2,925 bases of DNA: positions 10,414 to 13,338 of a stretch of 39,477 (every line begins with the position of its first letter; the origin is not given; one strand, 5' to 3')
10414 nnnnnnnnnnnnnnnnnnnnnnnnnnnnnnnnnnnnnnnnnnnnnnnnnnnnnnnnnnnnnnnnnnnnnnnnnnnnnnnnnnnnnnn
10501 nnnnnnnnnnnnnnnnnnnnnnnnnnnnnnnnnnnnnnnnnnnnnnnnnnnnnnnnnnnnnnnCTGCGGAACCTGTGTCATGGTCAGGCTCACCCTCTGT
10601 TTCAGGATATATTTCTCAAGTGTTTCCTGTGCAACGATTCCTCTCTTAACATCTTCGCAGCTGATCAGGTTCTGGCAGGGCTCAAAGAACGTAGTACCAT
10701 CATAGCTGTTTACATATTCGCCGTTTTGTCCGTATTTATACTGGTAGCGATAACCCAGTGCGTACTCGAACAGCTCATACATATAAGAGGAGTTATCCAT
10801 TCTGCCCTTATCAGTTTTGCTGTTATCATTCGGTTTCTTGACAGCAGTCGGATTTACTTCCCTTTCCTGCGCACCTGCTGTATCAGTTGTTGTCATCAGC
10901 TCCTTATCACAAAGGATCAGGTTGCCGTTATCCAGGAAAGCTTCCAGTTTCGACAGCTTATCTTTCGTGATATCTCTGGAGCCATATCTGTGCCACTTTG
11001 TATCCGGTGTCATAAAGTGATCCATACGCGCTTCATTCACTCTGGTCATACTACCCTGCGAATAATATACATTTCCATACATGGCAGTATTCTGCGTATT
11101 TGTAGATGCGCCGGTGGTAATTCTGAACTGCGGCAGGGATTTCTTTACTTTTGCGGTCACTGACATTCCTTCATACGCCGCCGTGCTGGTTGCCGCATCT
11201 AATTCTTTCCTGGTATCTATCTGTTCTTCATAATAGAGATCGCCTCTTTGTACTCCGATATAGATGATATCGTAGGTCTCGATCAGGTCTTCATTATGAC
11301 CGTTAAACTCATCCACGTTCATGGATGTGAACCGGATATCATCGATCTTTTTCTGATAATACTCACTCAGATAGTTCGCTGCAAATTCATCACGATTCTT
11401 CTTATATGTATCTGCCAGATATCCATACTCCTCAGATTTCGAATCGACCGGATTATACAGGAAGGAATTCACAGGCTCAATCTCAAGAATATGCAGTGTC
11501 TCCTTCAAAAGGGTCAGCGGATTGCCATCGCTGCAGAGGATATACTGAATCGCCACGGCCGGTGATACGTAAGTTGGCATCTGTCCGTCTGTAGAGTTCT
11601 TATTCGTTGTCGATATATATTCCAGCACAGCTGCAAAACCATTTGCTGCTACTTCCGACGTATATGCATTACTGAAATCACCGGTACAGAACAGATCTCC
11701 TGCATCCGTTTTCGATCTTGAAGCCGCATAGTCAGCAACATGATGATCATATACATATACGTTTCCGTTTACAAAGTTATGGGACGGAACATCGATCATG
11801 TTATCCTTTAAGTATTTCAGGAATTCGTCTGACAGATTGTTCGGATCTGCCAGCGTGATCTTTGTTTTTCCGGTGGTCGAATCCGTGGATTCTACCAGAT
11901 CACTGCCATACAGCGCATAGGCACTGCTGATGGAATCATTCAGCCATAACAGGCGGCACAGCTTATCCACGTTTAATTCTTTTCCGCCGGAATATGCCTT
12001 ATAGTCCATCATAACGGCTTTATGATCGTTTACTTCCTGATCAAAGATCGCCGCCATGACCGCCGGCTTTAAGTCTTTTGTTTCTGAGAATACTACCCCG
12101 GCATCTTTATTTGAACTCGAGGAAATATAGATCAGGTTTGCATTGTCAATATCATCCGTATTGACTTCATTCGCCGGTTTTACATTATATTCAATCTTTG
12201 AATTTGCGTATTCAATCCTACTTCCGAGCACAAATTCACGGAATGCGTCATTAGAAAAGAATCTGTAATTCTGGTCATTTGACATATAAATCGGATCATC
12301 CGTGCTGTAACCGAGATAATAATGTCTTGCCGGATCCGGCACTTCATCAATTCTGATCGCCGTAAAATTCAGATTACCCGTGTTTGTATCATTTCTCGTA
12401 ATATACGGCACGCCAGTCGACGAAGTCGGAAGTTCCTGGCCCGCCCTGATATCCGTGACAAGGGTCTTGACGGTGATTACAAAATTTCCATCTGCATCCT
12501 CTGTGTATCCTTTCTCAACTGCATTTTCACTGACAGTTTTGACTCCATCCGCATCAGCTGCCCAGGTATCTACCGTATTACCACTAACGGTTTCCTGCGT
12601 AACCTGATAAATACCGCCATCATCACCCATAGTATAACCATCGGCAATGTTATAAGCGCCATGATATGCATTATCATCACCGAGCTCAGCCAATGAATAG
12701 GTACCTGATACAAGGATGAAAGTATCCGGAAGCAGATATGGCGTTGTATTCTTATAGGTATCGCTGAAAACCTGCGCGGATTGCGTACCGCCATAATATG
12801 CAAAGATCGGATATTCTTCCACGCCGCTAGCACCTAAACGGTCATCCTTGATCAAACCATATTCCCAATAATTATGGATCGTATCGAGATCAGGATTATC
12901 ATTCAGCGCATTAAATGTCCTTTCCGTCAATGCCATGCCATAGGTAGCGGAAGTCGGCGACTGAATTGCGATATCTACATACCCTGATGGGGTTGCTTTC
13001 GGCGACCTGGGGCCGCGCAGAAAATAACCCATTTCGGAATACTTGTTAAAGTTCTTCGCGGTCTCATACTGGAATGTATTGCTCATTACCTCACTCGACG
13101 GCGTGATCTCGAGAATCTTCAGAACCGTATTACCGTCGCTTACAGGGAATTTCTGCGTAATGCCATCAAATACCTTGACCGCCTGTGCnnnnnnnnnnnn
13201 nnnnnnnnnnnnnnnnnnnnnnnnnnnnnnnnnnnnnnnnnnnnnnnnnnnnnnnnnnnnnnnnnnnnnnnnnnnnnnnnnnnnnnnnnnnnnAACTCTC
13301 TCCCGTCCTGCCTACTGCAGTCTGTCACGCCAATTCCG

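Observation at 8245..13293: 1682-aa Sec-secreted protein at the end of the minor-pilin block: possible PilY1-like positional analogue with a triple ThuA/GATase1-like module signature and a DxDxDG motif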

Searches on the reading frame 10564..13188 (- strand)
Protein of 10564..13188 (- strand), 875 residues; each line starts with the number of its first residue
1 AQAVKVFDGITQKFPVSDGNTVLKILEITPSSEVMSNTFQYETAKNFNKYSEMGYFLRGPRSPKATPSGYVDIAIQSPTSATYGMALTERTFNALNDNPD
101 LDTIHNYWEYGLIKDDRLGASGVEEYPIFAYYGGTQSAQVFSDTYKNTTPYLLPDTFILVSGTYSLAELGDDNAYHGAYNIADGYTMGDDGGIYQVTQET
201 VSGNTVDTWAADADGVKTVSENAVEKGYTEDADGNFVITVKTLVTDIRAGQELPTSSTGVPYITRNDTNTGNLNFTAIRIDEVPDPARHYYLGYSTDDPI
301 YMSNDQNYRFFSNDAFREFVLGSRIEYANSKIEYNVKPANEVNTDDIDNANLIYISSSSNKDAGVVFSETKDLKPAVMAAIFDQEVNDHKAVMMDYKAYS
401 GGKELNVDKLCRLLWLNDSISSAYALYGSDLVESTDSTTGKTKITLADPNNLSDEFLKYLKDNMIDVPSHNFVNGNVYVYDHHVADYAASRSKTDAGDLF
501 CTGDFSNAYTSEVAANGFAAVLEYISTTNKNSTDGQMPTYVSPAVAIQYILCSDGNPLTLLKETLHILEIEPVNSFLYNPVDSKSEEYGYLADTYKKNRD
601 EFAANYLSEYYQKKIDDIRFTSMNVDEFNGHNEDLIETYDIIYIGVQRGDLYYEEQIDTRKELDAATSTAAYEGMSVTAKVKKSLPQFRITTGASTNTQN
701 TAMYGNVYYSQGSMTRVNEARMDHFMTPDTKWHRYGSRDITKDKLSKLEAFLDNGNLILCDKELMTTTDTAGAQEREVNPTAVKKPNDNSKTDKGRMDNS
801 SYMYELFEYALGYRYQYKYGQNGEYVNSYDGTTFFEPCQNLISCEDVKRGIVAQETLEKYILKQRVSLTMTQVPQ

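Call 39: predict_structure(alignment_id=A2)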
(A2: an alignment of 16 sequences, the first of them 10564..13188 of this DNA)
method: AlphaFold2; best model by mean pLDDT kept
length: 875 residues; sequences in the alignment: 16
mean_pLDDT: 57.7   pTM: 0.39
mean pLDDT of the five models: 57.7, 55.2, 54.2, 54.0, 52.3
residues with pLDDT >= 90: 50; 70-90: 267; 50-70: 158; < 50: 400
segments of 3 or more residues with pLDDT < 50: 1-13, 37-44, 58-163, 204-227, 246-260, 277-312, 359-364, 483-560, 650-705, 711-736, 781-794, 864-875
pLDDT, mean of each block of 10 residues (from residue 1): 35 50 80 57 52 54 36 33 31 32 41 33 27 32 27 30 59 67 67 69 46 34 40 69 52 37 58 54 34 32 31 53 58 79 89 73 59 90 84 78 82 78 79 79 83 86 66 67 43 34 33 36 41 40 38 36 81 82 76 89 87 85 86 81 76 44 37 33 43 37 50 40 37 52 88 90 72 62 42 57 87 73 72 83 85 79 43 34
secondary structure, 60 per line:
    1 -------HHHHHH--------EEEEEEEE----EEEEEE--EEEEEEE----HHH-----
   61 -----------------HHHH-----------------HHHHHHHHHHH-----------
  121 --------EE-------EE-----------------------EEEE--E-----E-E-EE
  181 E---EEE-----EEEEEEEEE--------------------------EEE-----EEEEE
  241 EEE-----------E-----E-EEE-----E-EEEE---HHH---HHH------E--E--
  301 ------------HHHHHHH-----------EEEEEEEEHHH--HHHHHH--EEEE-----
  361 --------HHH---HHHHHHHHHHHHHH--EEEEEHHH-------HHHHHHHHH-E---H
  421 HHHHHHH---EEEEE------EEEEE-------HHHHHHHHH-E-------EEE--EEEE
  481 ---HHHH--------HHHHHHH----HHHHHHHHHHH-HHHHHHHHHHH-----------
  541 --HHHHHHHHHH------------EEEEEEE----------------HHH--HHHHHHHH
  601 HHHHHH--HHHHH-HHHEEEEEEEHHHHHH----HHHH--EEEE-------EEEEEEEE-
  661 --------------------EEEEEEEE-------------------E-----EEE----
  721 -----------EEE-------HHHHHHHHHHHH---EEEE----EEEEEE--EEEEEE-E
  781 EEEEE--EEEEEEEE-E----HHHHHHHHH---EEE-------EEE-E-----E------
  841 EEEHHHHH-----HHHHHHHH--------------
elements in order (helices of 4 or more, strands of 3 or more residues): H8-13 E22-29 E34-39 E42-48 H78-81 H99-109 E163-166 E179-181 E185-187 E193-201 E228-230 E236-243 E263-265 E273-276 H313-319 E331-338 H344-349 E352-355 H375-388 E391-395 H406-414 H420-427 E431-435 E442-446 H454-462 E472-474 E477-480 H484-487 H496-502 H507-517 H519-529 H543-552 E565-571 H593-606 H609-613 E618-624 H625-630 H635-638 E641-644 E652-659 E681-688 E714-716 E732-734 H742-753 E757-760 E765-770 E773-778 E780-785 E788-795 H802-810 E814-816 E824-826 E841-843 H844-848 H854-861

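Call 61: fold_search(model_id=the predicted structure, library=pdb)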
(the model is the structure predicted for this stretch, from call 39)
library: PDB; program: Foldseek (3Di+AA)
matches with E <= 10: 399; with E <= 0.001: 0
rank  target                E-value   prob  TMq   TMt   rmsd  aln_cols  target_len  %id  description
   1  4jey_A                7.4e-02  0.15  0.07  0.12  18.0       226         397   13  E198A mutant of N-acetylornithine aminotransferase from Salmonella typhimurium (released 2014-03-26)
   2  4jf1_B                8.7e-02  0.14  0.07  0.13  18.3       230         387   13  R144Q mutant of N-acetylornithine aminotransferase (released 2014-03-26)
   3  4jez_A                1.1e-01  0.13  0.07  0.13  17.9       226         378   12  N79R mutant of N-acetylornithine aminotransferase complexed with L-canaline (released 2014-03-26)
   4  5mzn                  1.6e-01  0.28  0.06  0.07  12.6       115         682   20  Helicase Sen1 (released 2017-04-19)
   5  4jex_B                1.6e-01  0.12  0.07  0.13  17.3       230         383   12  Y21K mutant of N-acetylornithine aminotransferase complexed with L-canaline (released 2014-03-26)
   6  4jez_B                1.6e-01  0.12  0.07  0.13  17.9       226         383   12  N79R mutant of N-acetylornithine aminotransferase complexed with L-canaline (released 2014-03-26)
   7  4jew_A                1.7e-01  0.12  0.07  0.12  17.4       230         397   12  N-acetylornithine aminotransferase from S. typhimurium complexed with L-canaline (released 2014-03-26)
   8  4jf0_A                1.7e-01  0.11  0.07  0.13  17.7       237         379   12  N79R mutant of N-acetylornithine aminotransferase (released 2014-03-26)
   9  1b8g_A                1.7e-01  0.08  0.06  0.11  17.8       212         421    9  1-AMINOCYCLOPROPANE-1-CARBOXYLATE SYNTHASE (released 2000-01-26)
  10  4jex_A                2.0e-01  0.11  0.07  0.13  18.0       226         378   12  Y21K mutant of N-acetylornithine aminotransferase complexed with L-canaline (released 2014-03-26)
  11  1b8g_B                2.4e-01  0.10  0.08  0.15  17.6       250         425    9  1-AMINOCYCLOPROPANE-1-CARBOXYLATE SYNTHASE (released 2000-01-26)
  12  2pb2_B                2.9e-01  0.10  0.07  0.13  17.2       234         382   12  Structure of biosynthetic N-acetylornithine aminotransferase from Salmonella typhimurium: studies on substrate specifi (released 2007-12-25)
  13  5v56_B                3.0e-01  0.12  0.07  0.09  16.9       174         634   16  2.9A XFEL structure of the multi-domain human smoothened receptor (with E194M mutation) in complex with TC114 (released 2017-05-24)
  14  4jev_A                3.0e-01  0.08  0.07  0.12  18.0       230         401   13  N-acetylornithine aminotransferase from S. typhimurium complexed with gabaculine (released 2014-03-26)
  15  4jey_B                3.2e-01  0.08  0.07  0.13  18.5       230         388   13  E198A mutant of N-acetylornithine aminotransferase from Salmonella typhimurium (released 2014-03-26)
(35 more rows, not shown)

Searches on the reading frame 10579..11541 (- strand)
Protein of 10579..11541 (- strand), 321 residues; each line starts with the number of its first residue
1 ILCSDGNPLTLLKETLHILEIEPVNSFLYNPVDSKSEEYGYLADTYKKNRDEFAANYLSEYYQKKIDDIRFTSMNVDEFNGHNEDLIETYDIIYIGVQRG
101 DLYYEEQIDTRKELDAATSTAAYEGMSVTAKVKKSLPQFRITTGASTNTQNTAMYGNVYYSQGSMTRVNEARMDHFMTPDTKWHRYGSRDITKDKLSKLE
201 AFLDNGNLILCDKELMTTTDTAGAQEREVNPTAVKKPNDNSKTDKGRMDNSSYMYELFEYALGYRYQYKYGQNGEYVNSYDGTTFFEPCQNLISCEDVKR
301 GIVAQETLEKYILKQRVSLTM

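Call 51: search_solved_structures(query=A5, max_evalue=10)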
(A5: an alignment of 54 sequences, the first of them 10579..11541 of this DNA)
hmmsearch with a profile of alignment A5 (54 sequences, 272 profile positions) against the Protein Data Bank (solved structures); distinct sequences matched with E-value up to 10: 6.
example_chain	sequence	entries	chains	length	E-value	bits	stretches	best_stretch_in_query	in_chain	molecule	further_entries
7tch_B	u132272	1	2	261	0.26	14.1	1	144-227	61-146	Bacitracin export ATP-binding protein BceA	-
7tcg_B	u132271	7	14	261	0.26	14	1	144-226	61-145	Bacitracin export ATP-binding protein BceA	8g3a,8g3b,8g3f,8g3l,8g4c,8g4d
8s5g_B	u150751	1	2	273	0.29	13.9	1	144-226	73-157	Bacitracin export ATP-binding protein BceA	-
1khi_A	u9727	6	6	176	0.99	12.1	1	149-229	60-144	Hex1 | Woronin body major protein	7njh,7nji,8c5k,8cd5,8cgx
7asi_A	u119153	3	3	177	0.99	12.1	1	149-230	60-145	eIF-5a domain-containing protein | Woronin body major protein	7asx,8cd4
8cd6_A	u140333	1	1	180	1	12.1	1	149-230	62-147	Woronin body major protein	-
